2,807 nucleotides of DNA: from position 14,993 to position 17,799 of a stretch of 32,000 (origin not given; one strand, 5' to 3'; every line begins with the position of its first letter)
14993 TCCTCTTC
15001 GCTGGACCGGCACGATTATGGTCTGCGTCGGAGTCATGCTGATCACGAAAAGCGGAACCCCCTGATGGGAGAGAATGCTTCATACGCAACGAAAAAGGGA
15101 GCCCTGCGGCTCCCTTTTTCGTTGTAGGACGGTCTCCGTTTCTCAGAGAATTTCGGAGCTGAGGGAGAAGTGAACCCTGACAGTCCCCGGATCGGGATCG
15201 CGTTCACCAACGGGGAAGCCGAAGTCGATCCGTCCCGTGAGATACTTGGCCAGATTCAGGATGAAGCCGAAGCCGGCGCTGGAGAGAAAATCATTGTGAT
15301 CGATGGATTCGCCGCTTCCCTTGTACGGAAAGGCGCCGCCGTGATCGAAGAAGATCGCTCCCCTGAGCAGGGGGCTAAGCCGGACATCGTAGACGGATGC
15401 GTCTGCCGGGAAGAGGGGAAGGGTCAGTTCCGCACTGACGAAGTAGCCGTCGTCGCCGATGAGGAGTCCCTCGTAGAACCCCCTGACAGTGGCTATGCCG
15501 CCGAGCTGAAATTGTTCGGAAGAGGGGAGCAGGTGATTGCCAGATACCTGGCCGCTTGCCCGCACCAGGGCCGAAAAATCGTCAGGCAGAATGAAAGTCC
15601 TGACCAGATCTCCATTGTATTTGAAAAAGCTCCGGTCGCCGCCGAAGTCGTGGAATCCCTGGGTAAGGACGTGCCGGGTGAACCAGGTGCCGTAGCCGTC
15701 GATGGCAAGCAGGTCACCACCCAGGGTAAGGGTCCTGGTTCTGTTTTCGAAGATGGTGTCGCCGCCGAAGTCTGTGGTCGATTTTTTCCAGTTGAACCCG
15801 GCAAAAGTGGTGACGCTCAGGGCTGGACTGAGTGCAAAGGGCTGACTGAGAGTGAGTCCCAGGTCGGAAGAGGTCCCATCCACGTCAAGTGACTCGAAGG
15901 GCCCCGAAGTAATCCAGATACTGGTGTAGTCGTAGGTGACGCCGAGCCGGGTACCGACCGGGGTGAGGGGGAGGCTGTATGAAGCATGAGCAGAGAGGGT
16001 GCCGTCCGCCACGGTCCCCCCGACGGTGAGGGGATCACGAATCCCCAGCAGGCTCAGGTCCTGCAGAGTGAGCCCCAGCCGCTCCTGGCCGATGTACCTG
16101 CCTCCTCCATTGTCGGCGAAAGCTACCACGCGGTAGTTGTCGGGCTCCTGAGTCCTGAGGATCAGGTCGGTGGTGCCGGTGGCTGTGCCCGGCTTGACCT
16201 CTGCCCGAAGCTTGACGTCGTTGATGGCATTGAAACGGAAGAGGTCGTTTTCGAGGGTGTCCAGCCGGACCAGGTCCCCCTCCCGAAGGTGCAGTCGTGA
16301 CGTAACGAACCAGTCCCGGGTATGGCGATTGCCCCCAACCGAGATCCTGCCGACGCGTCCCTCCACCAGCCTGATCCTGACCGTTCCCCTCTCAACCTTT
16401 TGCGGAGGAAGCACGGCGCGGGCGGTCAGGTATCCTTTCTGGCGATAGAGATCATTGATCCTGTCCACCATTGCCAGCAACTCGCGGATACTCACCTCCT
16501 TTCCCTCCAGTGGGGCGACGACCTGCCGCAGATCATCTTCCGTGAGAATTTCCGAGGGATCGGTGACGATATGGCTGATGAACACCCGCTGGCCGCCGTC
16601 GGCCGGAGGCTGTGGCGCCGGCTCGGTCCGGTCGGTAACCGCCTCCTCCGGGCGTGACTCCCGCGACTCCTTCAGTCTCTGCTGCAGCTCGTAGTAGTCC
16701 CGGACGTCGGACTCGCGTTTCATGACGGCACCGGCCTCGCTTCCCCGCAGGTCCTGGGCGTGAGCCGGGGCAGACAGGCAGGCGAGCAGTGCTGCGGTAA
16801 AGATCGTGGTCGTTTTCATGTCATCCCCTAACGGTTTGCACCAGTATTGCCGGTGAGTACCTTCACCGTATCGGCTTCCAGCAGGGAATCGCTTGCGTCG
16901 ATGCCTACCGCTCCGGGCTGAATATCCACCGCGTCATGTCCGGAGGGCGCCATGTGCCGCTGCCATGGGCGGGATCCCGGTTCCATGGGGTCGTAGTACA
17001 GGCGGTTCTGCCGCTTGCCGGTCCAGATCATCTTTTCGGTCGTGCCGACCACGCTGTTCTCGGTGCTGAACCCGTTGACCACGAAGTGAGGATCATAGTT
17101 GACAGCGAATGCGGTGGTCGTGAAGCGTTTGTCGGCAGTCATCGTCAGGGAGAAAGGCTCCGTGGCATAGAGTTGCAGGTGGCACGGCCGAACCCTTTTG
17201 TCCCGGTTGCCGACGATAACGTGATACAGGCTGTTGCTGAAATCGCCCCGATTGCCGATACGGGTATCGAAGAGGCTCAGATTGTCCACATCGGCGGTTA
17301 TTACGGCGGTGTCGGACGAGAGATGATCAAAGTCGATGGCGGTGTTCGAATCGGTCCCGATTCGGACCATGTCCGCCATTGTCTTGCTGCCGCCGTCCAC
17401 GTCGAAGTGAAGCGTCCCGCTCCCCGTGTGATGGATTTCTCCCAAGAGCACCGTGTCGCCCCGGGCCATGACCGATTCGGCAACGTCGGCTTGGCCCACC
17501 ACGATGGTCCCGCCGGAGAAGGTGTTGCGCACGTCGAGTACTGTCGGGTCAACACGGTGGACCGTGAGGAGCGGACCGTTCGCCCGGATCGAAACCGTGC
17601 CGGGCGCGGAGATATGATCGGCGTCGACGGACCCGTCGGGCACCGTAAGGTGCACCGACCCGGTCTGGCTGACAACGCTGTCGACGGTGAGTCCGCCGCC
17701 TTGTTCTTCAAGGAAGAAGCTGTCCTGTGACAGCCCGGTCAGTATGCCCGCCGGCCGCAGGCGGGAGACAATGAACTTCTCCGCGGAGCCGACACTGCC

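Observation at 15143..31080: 16-kb two-partner secretion operon encoding a 4,713-aa exoprotein with composite architecture and no recognizable effector/immunity logic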

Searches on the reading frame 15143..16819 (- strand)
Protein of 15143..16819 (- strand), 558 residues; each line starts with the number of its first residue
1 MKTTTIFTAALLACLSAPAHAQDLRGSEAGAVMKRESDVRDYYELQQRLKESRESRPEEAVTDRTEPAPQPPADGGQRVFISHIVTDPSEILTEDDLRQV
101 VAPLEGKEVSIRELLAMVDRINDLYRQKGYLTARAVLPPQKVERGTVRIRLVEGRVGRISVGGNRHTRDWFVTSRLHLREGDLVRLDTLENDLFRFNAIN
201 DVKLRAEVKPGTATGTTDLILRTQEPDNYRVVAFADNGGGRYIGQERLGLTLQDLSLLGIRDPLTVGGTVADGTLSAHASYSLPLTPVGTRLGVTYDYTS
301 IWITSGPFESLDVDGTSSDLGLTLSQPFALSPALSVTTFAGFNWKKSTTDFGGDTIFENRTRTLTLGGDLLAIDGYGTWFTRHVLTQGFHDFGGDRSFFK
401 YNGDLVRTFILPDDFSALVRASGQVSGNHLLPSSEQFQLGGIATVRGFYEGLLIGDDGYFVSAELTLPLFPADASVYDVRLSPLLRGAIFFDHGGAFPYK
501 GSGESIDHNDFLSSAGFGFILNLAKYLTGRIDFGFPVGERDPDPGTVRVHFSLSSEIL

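Call 6: search_protein_families(library=pfam, proteins=[window:15143-16819:-], max_evalue=0.01)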
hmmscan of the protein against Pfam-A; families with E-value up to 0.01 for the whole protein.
window:15143-16819:- (558 aa): 4 families
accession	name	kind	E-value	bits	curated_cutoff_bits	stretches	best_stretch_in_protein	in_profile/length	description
PF08479.16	POTRA_2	-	1.2e-22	79.9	24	1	81-154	3-76/76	POTRA domain, ShlB-type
PF03865.19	ShlB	-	5.8e-20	72.4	22.7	1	215-475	1-274/311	Haemolysin secretion/activation protein ShlB/FhaC/HecB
PF01103.29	Omp85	-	5.2e-12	46.4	24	1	380-555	137-323/325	Omp85 superfamily domain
PF07244.20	POTRA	-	3.3e-07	31.4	21.3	0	90-154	12-79/79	Surface antigen variable number repeat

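Call 7: search_protein_families(library=ncbifam, proteins=[window:15143-16819:-], max_evalue=0.01)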
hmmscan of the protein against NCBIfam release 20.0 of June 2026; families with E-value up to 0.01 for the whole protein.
window:15143-16819:- (558 aa): 3 families
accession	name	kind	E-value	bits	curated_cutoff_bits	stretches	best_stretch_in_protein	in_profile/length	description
TIGR03303.1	OM_YaeT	equivalog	2.2e-13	49.5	297.15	2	87-198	249-366/741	outer membrane protein assembly factor BamA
TIGR00992.1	3a0901s03IAP75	subfamily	1.1e-08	33.9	1163.25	1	99-199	209-319/718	IAP75 family chloroplast envelope protein translocase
NF058613.1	OMPAssmBamADein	equivalog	9.9e-05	20.4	1050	1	82-193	187-294/857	outer membrane protein assembly factor BamA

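Call 15: find_encoding_contigs(protein=window:15143-16819:-, flank=10000, max_places=6)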
Protein window:15143-16819:- (558 aa): 24 contigs read that carry it; 5 places shown.
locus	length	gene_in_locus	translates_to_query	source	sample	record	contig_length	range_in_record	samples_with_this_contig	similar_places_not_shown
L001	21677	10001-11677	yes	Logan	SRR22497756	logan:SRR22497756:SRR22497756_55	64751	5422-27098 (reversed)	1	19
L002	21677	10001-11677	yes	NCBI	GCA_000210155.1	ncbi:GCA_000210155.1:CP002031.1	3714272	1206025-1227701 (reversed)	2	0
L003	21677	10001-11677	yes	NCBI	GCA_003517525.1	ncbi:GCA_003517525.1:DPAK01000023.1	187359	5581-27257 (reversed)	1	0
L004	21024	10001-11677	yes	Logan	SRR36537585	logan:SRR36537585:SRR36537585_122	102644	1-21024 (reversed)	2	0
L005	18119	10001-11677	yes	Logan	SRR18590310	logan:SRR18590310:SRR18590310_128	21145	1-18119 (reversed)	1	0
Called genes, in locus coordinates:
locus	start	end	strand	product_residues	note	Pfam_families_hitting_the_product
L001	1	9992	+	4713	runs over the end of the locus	-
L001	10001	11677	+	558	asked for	PF07244:POTRA (faint), PF08479:POTRA_2, PF03865:ShlB, PF01103:Omp85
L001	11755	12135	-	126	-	PF00892:EamA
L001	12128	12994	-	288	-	PF04794:YdjC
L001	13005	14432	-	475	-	PF02310:B12-binding, PF04055:Radical_SAM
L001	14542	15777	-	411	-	PF00563:EAL, PF08668:HDOD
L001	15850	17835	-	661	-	PF02743:dCache_1 (faint), PF00672:HAMP, PF00512:HisKA, PF02518:HATPase_c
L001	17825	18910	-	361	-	PF13379:NMT1_2, PF09084:NMT1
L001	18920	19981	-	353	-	PF12974:Phosphonate-bd (weak), PF09084:NMT1, PF13379:NMT1_2 (weak)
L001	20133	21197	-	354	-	PF00072:Response_reg, PF01339:CheB_methylest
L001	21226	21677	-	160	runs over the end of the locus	PF03975:CheD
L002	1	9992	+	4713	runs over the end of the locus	-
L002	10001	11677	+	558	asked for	PF07244:POTRA (faint), PF08479:POTRA_2, PF03865:ShlB, PF01103:Omp85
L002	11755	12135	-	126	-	PF00892:EamA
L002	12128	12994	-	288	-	PF04794:YdjC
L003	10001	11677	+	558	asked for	PF07244:POTRA (faint), PF08479:POTRA_2, PF03865:ShlB, PF01103:Omp85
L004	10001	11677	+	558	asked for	PF07244:POTRA (faint), PF08479:POTRA_2, PF03865:ShlB, PF01103:Omp85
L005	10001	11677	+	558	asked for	PF07244:POTRA (faint), PF08479:POTRA_2, PF03865:ShlB, PF01103:Omp85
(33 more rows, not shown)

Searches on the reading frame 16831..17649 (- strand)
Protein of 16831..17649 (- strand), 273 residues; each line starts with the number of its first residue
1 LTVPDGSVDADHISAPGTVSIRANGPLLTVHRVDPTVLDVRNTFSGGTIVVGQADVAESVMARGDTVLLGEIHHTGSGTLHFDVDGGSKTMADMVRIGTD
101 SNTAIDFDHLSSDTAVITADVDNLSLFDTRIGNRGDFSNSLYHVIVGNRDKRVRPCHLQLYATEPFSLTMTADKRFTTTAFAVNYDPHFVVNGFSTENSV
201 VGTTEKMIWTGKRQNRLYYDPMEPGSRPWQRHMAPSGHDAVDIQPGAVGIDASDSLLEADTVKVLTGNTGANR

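Call 10: search_protein_families(library=pfam, proteins=[window:16831-17589:-], max_evalue=1)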
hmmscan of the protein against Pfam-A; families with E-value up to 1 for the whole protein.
window:16831-17589:- (253 aa): 0 families

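Call 11: search_protein_families(library=ncbifam, proteins=[window:16831-17589:-], max_evalue=1)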
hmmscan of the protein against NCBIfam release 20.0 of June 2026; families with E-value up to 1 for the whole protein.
window:16831-17589:- (253 aa): 1 family
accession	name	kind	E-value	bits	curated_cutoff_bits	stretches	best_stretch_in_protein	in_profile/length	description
TIGR02601.1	autotrns_rpt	repeat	0.029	14.2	19.85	0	21-31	15-25/32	beta strand repeat protein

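Call 25: find_homologous_proteins(query=window:16831-17649:-, max_evalue=0.001)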
Query window:16831-17649:- (273 aa): 1 proteins with E <= 0.001 among 809 candidates.
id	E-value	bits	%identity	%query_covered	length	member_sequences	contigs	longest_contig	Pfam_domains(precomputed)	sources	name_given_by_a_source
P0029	6.2e-108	378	64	97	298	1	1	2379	-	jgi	jgi:hypothetical protein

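Call 26: find_encoding_contigs(protein=P0029, flank=5000)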
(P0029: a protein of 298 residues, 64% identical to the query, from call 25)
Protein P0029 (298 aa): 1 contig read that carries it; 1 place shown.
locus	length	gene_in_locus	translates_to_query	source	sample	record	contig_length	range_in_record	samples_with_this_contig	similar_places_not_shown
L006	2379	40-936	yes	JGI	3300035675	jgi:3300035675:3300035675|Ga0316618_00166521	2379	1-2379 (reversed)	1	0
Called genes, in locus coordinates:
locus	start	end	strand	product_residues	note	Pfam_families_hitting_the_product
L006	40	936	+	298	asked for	-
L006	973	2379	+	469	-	?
